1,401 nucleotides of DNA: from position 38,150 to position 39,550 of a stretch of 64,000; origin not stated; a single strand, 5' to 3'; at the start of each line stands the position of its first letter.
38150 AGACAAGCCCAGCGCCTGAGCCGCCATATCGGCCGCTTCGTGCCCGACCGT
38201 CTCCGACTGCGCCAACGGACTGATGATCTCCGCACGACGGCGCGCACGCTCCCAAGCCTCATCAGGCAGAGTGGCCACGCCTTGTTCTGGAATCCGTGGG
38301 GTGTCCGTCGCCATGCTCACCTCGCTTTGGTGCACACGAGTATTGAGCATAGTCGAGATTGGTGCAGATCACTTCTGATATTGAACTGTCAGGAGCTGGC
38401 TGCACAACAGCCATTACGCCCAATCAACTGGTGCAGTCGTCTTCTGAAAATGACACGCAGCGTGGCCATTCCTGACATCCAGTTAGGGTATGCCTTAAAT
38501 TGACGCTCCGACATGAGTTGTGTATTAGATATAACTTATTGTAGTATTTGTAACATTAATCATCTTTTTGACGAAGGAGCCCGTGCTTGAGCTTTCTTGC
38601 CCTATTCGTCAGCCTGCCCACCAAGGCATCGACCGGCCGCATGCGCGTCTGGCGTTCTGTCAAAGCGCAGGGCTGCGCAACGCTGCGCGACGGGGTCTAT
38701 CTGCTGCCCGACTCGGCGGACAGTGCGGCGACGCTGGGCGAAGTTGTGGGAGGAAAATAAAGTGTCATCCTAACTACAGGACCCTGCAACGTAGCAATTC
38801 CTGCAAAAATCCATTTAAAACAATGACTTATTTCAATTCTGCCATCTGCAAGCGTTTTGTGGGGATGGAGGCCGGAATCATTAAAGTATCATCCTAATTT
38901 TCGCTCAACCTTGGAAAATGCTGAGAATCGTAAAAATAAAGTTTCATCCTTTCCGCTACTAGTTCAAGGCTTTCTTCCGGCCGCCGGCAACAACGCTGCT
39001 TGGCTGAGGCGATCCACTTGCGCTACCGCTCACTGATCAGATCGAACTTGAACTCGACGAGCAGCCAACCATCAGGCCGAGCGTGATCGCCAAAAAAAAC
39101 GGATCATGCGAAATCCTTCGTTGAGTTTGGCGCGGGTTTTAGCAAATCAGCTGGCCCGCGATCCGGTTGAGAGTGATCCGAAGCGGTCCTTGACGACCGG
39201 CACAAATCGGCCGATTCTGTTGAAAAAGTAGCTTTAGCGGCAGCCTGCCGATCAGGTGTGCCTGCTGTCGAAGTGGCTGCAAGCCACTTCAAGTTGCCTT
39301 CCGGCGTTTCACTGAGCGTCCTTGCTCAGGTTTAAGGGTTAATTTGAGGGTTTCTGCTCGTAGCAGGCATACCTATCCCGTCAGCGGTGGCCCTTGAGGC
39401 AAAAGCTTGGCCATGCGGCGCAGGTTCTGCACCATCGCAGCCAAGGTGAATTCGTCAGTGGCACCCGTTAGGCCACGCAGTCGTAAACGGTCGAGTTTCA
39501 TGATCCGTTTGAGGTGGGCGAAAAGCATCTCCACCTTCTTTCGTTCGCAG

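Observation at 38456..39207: Region outside the integron IRt with a res-like site and three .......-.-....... direct repeats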

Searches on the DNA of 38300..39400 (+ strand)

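Call 3: search_dna_similar(query=window:38456-39372:+, collection=plasmids, mode=near, max_rows=30)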
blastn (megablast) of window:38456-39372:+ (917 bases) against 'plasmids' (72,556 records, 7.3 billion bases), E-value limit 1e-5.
Records with a match: 718; places in all: 745; records where one place covers at least 80% of the query: 42.
Best place of each record, by identity: >=99% 648; 95-99% 15; 90-95% 52; 80-90% 3.
By first word of the organism name: Klebsiella 211; Escherichia 171; Pseudomonas 67; Acinetobacter 55; Salmonella 48; Enterobacter 44; Citrobacter 44; Aeromonas 16; Shigella 13; Shewanella 10; and 10 more.
By predicted mobility (MOB-suite, as given by PLSDB): conjugative 498; non-mobilizable 114; mobilizable 106.
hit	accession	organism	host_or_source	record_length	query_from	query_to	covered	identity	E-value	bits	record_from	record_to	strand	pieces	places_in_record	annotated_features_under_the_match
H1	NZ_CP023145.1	Escherichia coli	food,raw milk cheese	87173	1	917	100%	100.0%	0e+0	1694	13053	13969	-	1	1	none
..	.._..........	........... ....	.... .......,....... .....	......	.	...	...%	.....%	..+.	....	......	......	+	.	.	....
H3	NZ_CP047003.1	Escherichia coli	chicken,whole organism,intestinal and ...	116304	1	917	100%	100.0%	0e+0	1694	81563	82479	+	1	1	none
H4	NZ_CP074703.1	Escherichia coli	Homo sapiens,cell culture,rectal swab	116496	1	917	100%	100.0%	0e+0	1694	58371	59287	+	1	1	none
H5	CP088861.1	Escherichia coli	Homo sapiens,blood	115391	1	917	100%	100.0%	0e+0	1694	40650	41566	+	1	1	none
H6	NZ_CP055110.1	Shigella flexneri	Shek Wu Hui WWTPs_104 WWTPs influent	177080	1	917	100%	100.0%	0e+0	1694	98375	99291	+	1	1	none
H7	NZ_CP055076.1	Shigella flexneri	Shek Wu Hui WWTPs_116 WWTPs influent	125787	1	917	100%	100.0%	0e+0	1694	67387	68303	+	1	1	none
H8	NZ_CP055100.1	Shigella flexneri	Shek Wu Hui WWTPs_107 WWTPs influent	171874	1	917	100%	100.0%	0e+0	1694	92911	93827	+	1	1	none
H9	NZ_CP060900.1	Escherichia coli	Homo sapiens,urine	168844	1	917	100%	100.0%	0e+0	1694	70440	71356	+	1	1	none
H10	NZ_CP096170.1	Shewanella sp. JNE2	milking environment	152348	1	917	100%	100.0%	0e+0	1694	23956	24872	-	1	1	none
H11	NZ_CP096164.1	Shewanella sp. JNE10-2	milking environment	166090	1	917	100%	100.0%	0e+0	1694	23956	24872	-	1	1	none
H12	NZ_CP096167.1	Shewanella sp. JNE7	milking environment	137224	1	917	100%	100.0%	0e+0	1694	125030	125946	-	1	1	none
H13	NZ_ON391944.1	Shewanella sp.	-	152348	1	917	100%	100.0%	0e+0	1694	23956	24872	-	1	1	none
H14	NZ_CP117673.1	Escherichia coli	mixed culture,water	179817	1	917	100%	100.0%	0e+0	1694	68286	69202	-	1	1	none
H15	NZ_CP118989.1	Aeromonas allosaccharophila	Homo sapiens,cell culture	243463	1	917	100%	100.0%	0e+0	1694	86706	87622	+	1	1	none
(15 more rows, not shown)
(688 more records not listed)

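Call 6: get_annotated_region(hit=H2, flank=15000)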
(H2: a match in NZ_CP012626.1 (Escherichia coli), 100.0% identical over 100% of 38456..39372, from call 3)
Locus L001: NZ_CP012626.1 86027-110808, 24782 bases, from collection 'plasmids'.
description: Escherichia coli strain SF-468 plasmid pSF-468-1, complete sequence
organism: Escherichia coli (NCBI taxid 562)
taxonomy: Bacteria; Pseudomonadota; Gammaproteobacteria; Enterobacterales; Enterobacteriaceae; Escherichia; Escherichia coli
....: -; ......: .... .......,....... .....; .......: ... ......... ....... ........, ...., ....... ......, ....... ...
typing (MOB-suite, as given by PLSDB): conjugative; replicon IncFIA,IncFIB; relaxase MOBF; mating-pair formation MPF_F
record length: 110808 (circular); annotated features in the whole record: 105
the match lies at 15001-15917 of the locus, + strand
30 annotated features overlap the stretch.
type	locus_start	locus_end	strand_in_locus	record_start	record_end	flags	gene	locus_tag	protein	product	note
CDS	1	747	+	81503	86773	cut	traI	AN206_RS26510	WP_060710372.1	conjugative transfer relaxase/helicase TraI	-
CDS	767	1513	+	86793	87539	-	traX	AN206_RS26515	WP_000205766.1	conjugal transfer pilus acetylase TraX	-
CDS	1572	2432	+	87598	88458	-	-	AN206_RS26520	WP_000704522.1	alpha/beta hydrolase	-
CDS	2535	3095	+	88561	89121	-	-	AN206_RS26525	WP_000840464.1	fertility inhibition protein FinO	-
CDS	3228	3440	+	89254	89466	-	-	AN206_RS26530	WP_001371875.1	ANR family transcriptional regulator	-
CDS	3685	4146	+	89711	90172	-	-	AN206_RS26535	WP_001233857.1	thermonuclease family protein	-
CDS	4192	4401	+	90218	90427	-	hha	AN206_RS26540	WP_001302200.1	hemolysin expression modulator Hha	-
CDS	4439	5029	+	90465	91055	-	-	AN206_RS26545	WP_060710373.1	DUF2726 domain-containing protein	-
CDS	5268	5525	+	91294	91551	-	-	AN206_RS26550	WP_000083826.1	replication regulatory protein RepA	-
CDS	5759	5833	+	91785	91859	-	tap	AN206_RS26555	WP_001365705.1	RepA leader peptide Tap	GO:0006276 - plasmid maintenance [Evidence IEA]; GO:0031556 - transcriptional attenuation by ribosome [Evidence IEA]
CDS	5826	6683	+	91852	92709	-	repA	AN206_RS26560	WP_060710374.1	incFII family plasmid replication initiator RepA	GO:0006276 - plasmid maintenance [Evidence IEA]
CDS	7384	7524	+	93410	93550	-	-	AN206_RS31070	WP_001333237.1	hypothetical protein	-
CDS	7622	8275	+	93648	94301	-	-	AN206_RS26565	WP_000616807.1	CPBP family intramembrane glutamic endopeptidase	GO:0071586 - CAAX-box protein processing [Evidence IEA]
CDS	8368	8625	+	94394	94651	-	pemI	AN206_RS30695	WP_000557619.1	type II toxin-antitoxin system antitoxin PemI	-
CDS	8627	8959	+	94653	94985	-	pemK-mt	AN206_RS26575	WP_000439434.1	type II toxin-antitoxin system toxin endoribonuclease PemK-mt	-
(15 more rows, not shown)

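Call 7: search_dna_similar(query=window:38456-39372:+, collection=plasmids, mode=near, max_rows=50, rows=spread)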
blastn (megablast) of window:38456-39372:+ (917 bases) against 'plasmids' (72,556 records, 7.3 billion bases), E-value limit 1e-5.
Records with a match: 718; places in all: 745; records where one place covers at least 80% of the query: 42.
Best place of each record, by identity: >=99% 648; 95-99% 15; 90-95% 52; 80-90% 3.
By first word of the organism name: Klebsiella 211; Escherichia 171; Pseudomonas 67; Acinetobacter 55; Salmonella 48; Enterobacter 44; Citrobacter 44; Aeromonas 16; Shigella 13; Shewanella 10; and 10 more.
By predicted mobility (MOB-suite, as given by PLSDB): conjugative 498; non-mobilizable 114; mobilizable 106.
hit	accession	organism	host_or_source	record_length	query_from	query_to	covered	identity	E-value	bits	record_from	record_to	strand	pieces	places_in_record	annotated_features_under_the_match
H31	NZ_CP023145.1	Escherichia coli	food,raw milk cheese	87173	1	917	100%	100.0%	0e+0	1694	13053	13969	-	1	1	none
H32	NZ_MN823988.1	Escherichia coli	-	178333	1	917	100%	100.0%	0e+0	1694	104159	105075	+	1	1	none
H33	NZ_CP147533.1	Escherichia coli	-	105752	1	917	100%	100.0%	0e+0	1694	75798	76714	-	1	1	none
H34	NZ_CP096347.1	Providencia sp. PROV080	Clinical or host-associated ...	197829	285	917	69%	100.0%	0e+0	1170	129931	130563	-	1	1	none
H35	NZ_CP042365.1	Acinetobacter pittii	Homo sapiens,Whole organism,clinical ...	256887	289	917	69%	100.0%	0e+0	1162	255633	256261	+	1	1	none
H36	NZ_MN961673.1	Pseudomonas aeruginosa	-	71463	289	917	69%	100.0%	0e+0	1162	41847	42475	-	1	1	none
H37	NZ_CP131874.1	Acinetobacter pittii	-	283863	289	917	69%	100.0%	0e+0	1162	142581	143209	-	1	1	none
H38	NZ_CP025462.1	Klebsiella pneumoniae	Homo sapiens,mixed culture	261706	290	917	68%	100.0%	0e+0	1160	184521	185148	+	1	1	none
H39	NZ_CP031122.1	Providencia huaxiensis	Homo sapiens,Culture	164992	290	917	68%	100.0%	0e+0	1160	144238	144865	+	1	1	none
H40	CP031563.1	Klebsiella pneumoniae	pneumoniae,whole organism,cancer ...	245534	290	917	68%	100.0%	0e+0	1160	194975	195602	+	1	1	none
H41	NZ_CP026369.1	Klebsiella quasipneumoniae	Homo sapiens,blood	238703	290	917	68%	100.0%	0e+0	1160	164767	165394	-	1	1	none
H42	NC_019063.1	Escherichia coli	-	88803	290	917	68%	100.0%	0e+0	1160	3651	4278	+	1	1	none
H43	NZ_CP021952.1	Klebsiella pneumoniae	-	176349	290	917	68%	100.0%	0e+0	1160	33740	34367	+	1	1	TniB family NTP-binding protein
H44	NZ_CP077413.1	Enterobacter asburiae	-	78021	290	917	68%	100.0%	0e+0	1160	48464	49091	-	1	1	none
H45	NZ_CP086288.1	Citrobacter freundii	Homo sapiens,urine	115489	290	917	68%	100.0%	0e+0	1160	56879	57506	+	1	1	none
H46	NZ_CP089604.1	Vibrio furnissii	Hospital sewage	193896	290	917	68%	100.0%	0e+0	1160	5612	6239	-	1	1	none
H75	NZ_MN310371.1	Pseudomonas monteilii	-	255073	290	655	40%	96.0%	2e-169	603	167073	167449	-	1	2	ISL3 family transposase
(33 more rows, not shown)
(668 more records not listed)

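Call 8: get_annotated_region(hit=H43, flank=8000)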
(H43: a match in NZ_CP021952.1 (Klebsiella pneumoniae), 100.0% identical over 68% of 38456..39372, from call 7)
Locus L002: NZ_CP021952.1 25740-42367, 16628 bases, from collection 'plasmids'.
description: Klebsiella pneumoniae strain AR_0148 plasmid tig00000169_pilon, complete sequence
organism: Klebsiella pneumoniae (NCBI taxid 573)
taxonomy: Bacteria; Pseudomonadota; Gammaproteobacteria; Enterobacterales; Enterobacteriaceae; Klebsiella; Klebsiella pneumoniae
host: -; source: -; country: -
typing (MOB-suite, as given by PLSDB): conjugative; replicon IncC,IncFIA; relaxase MOBH,MOBH; mating-pair formation MPF_F
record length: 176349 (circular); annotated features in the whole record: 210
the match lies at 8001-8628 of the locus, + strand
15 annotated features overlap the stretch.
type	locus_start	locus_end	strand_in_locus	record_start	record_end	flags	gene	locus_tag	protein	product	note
CDS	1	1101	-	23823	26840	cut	-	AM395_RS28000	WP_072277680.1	Tn3-like element IS3000 family transposase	GO:0006313 - DNA transposition [Evidence IEA]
CDS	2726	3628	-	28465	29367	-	ltnD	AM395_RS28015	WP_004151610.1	L-threonate dehydrogenase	GO:0005975 - carbohydrate metabolic process [Evidence IEA]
CDS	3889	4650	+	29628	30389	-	-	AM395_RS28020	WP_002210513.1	DeoR/GlpR family DNA-binding transcription regulator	-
CDS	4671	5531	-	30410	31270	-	-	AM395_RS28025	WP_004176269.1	broad-spectrum class A beta-lactamase SHV-11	-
predicted_resistance_gene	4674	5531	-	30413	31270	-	blaSHV-11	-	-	broad-spectrum class A beta-lactamase SHV-11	predicted by amrfinderplus; class BETA-LACTAM; identity 100.0%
CDS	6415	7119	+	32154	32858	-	-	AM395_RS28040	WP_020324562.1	IS6-like element IS26 family transposase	GO:0006313 - DNA transposition [Evidence IEA]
CDS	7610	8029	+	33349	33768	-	-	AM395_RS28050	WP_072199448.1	TniB family NTP-binding protein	-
CDS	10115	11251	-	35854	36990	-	-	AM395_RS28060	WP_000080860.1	DUF3883 domain-containing protein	-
CDS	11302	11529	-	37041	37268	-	-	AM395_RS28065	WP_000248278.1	hypothetical protein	-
CDS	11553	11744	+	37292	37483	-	-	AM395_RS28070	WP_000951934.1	hypothetical protein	-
CDS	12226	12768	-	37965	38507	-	-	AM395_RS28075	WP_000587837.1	AAA family ATPase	-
predicted_resistance_gene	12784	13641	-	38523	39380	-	aac(3)-IId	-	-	aminoglycoside N-acetyltransferase AAC(3)-IId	predicted by amrfinderplus; class AMINOGLYCOSIDE; identity 100.0%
CDS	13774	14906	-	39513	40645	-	-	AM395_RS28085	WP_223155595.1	IS3-like element ISAba14 family transposase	GO:0006313 - DNA transposition [Evidence IEA]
CDS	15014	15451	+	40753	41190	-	-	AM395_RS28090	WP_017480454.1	hypothetical protein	-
CDS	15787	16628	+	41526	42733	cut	-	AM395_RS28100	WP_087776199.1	IS3 family transposase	-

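Call 9: get_annotated_region(hit=H36, flank=8000)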
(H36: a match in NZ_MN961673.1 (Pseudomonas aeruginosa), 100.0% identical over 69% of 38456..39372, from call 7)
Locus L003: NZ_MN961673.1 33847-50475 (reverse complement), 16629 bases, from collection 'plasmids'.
description: Pseudomonas aeruginosa strain NY5085 plasmid pNY5085-IMP, complete sequence
organism: Pseudomonas aeruginosa (NCBI taxid 287)
taxonomy: Bacteria; Pseudomonadota; Gammaproteobacteria; Pseudomonadales; Pseudomonadaceae; Pseudomonas; Pseudomonas aeruginosa
host: -; source: -; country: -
typing (MOB-suite, as given by PLSDB): conjugative; replicon IncP,rep_cluster_398; relaxase MOBF; mating-pair formation MPF_T
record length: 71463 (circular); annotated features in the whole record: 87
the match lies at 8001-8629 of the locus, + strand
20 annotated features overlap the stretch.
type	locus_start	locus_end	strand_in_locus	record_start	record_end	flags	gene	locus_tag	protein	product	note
CDS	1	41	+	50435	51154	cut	stbB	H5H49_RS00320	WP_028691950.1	StbB family protein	-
CDS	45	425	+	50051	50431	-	-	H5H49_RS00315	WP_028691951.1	hypothetical protein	-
CDS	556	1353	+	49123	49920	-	-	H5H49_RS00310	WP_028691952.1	SprT-like domain-containing protein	-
CDS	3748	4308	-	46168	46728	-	-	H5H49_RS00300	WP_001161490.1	recombinase family protein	GO:0006310 - DNA recombination [Evidence IEA]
CDS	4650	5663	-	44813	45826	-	intI1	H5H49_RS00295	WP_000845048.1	class 1 integron integrase IntI1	-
CDS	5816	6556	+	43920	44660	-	-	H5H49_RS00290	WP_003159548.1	subclass B1 metallo-beta-lactamase IMP-1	-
predicted_resistance_gene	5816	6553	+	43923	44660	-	blaIMP-1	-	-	subclass B1 metallo-beta-lactamase IMP-1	predicted by amrfinderplus; class BETA-LACTAM; identity 100.0%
CDS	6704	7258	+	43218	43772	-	-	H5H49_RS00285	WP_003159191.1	aminoglycoside N-acetyltransferase AAC(6')-Ib4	-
predicted_resistance_gene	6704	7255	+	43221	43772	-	aac(6')-Ib4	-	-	aminoglycoside N-acetyltransferase AAC(6')-Ib4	predicted by amrfinderplus; class AMINOGLYCOSIDE; identity 100.0%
CDS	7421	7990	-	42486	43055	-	-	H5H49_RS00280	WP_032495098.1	recombinase family protein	GO:0006310 - DNA recombination [Evidence IEA]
CDS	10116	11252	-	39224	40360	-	-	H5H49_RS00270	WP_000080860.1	DUF3883 domain-containing protein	-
CDS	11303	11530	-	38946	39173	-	-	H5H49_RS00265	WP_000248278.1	hypothetical protein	-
CDS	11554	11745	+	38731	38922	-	-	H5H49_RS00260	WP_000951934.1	hypothetical protein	-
CDS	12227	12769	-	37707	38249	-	-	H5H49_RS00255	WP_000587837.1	AAA family ATPase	-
predicted_resistance_gene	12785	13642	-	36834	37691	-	aac(3)-IId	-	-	aminoglycoside N-acetyltransferase AAC(3)-IId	predicted by amrfinderplus; class AMINOGLYCOSIDE; identity 100.0%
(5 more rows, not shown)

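Call 10: get_annotated_region(hit=H75, flank=20000)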
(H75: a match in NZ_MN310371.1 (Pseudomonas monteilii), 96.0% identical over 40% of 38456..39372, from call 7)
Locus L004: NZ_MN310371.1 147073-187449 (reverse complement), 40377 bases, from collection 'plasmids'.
description: Pseudomonas monteilii strain QJ20133 plasmid pJ20133-VIM, complete sequence
organism: Pseudomonas monteilii (NCBI taxid 76759)
taxonomy: Bacteria; Pseudomonadota; Gammaproteobacteria; Pseudomonadales; Pseudomonadaceae; Pseudomonas; Pseudomonas monteilii
host: -; source: -; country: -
typing (MOB-suite, as given by PLSDB): conjugative; relaxase MOBF; mating-pair formation MPF_F
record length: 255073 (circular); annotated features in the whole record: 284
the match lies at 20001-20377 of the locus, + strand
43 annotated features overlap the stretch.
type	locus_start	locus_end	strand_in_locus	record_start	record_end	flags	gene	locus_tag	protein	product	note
CDS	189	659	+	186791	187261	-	-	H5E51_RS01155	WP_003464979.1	hypothetical protein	-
CDS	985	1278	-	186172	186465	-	-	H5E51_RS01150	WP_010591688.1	DUF1330 domain-containing protein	-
CDS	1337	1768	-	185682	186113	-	-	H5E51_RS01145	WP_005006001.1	heme-binding protein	-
CDS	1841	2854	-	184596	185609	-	-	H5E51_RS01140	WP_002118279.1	zinc-binding alcohol dehydrogenase family protein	GO:0006113 - fermentation [Evidence IEA]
CDS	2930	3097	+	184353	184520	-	-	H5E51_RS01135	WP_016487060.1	hypothetical protein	-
CDS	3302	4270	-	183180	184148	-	-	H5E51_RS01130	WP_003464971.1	magnesium and cobalt transport protein CorA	-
CDS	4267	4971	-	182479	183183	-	-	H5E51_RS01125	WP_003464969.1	glutathione S-transferase N-terminal domain-containing protein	GO:0006749 - glutathione metabolic process [Evidence IEA]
CDS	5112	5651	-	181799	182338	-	msrA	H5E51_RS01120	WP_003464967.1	peptide-methionine (S)-S-oxide reductase MsrA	GO:0030091 - protein repair [Evidence IEA]; GO:0006979 - response to oxidative stress [Evidence IEA]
CDS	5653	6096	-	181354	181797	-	msrB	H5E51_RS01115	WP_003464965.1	peptide-methionine (R)-S-oxide reductase MsrB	GO:0030091 - protein repair [Evidence IEA]; GO:0006979 - response to oxidative stress [Evidence IEA]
CDS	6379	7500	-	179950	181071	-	-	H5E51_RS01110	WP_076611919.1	ISAs1-like element ISPa60 family transposase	-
CDS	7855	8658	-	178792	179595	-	istB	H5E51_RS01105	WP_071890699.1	IS21-like element ISPst3 family helper ATPase IstB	-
CDS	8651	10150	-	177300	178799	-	istA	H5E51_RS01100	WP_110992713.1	IS21-like element ISPst3 family transposase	-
CDS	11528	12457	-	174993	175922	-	-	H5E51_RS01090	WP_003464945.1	carbon-nitrogen hydrolase family protein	-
CDS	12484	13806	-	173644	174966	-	-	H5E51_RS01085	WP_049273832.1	MFS transporter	GO:0055085 - transmembrane transport [Evidence IEA]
CDS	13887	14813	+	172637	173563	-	-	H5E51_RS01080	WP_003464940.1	LysR family transcriptional regulator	-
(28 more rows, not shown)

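Call 24: search_dna_similar(query=window:38456-38744:+, collection=plasmids, mode=distant, max_rows=40, rows=spread, max_evalue=0.001)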
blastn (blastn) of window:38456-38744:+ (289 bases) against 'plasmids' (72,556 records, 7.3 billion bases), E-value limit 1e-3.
Records with a match: 963; places in all: 969; records where one place covers at least 80% of the query: 49.
Best place of each record, by identity: >=99% 46; 95-99% 7; 90-95% 7; 80-90% 778; 60-80% 125.
By first word of the organism name: Escherichia 354; Klebsiella 285; Ralstonia 114; Salmonella 52; Enterobacter 42; Citrobacter 32; Pseudomonas 23; Aeromonas 15; Shigella 12; Burkholderia 5; and 18 more.
By predicted mobility (MOB-suite, as given by PLSDB): conjugative 484; mobilizable 295; non-mobilizable 184.
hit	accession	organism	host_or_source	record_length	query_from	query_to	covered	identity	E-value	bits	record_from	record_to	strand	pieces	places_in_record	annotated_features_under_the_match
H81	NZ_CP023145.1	Escherichia coli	food,raw milk cheese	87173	1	289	100%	100.0%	1e-145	522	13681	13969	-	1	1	none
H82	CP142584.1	Escherichia coli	swine,pure culture,lung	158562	1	289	100%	100.0%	1e-145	522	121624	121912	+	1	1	none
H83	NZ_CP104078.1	Escherichia coli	dog,cell culture,Anal swab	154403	80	289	73%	100.0%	8e-103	379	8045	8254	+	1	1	none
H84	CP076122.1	Ralstonia solanacearum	Solanum muricatum,cell culture,stem,stem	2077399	151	255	36%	78.1%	2e-14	87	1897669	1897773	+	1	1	chromate resistance protein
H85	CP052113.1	Ralstonia solanacearum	tomato,cell culture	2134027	151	255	36%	78.1%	2e-14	87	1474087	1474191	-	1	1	hypothetical protein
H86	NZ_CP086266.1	Ralstonia sp. RS647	sunflower,cell culture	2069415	151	255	36%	77.1%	3e-13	82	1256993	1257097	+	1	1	none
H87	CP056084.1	Ralstonia solanacearum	cell clture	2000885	151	255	36%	77.1%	3e-13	82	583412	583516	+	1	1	chromate resistance protein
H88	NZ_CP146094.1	Ralstonia sp. RRA.1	pure culture,Cupriavidus necator ...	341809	151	244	33%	76.6%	5e-10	72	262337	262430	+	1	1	chromate resistance protein ChrB domain-containing protein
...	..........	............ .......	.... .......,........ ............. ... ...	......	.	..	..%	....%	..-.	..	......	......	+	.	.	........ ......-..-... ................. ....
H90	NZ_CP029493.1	Escherichia coli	Homo sapiens,fecal sample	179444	2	50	17%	83.7%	1e-4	54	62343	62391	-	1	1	none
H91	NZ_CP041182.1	Salmonella enterica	chicken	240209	2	50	17%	83.7%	1e-4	54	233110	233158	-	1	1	none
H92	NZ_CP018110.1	Escherichia coli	Homo sapiens,clinical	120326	2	50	17%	83.7%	1e-4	54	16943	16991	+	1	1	DUF3330 domain-containing protein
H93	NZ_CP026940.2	Escherichia coli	Bos taurus,Cell Culture,Bovine adult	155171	2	50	17%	83.7%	1e-4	54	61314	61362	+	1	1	DUF3330 domain-containing protein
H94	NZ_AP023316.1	Salmonella enterica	Bos taurus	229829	2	50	17%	83.7%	1e-4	54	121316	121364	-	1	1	none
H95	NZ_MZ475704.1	Klebsiella pneumoniae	-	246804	2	50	17%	83.7%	1e-4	54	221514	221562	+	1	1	DUF3330 domain-containing protein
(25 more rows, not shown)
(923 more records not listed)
